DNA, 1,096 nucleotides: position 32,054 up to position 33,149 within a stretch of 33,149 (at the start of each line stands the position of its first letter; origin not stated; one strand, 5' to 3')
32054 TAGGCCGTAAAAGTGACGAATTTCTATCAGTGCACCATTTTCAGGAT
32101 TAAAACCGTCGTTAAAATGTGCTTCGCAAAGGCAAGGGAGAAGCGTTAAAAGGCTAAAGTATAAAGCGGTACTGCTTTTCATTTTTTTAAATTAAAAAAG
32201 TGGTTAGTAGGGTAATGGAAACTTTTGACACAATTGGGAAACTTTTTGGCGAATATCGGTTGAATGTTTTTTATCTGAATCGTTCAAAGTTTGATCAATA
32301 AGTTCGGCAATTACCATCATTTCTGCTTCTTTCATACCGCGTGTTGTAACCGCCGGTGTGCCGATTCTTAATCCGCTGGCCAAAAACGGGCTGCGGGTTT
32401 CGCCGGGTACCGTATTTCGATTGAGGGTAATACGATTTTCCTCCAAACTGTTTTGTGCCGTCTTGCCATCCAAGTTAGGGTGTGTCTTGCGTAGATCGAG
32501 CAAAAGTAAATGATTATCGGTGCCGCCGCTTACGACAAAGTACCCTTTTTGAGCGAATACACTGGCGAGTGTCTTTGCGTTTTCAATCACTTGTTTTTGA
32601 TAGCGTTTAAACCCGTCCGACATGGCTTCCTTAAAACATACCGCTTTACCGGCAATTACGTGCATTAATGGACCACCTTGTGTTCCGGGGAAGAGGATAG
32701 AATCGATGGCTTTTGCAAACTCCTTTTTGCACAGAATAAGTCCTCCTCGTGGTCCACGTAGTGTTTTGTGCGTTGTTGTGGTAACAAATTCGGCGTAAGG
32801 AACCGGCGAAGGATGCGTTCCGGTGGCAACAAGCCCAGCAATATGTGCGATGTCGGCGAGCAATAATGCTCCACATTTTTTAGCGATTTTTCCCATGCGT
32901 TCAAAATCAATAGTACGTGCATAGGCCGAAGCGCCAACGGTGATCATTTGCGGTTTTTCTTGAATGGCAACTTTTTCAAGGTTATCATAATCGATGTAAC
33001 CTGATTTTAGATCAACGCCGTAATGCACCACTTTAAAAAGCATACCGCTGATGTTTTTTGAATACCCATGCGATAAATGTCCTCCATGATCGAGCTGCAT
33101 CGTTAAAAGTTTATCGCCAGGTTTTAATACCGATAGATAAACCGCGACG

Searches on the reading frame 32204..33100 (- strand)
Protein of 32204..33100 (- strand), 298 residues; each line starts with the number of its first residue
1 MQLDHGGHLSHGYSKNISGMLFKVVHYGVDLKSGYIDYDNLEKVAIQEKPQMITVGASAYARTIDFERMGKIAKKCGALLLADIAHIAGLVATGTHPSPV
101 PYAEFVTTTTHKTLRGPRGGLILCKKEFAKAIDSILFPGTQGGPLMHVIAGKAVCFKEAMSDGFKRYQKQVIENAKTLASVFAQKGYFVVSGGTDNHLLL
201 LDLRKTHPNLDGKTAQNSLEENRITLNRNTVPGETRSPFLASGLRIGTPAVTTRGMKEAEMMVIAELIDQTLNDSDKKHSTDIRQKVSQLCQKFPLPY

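Call 5: search_protein_families(library=pfam, proteins=[window:32204-33100:-], max_evalue=0.01)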
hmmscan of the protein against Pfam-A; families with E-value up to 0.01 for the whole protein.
window:32204-33100:- (298 aa): 2 families
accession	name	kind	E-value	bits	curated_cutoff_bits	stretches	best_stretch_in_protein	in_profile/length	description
PF00464.25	SHMT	-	7.9e-109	364.3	27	1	1-268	116-399/399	Serine hydroxymethyltransferase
PF00155.27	Aminotran_1_2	-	2.3e-05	24.2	19.7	1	65-259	167-357/361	Aminotransferase class I and II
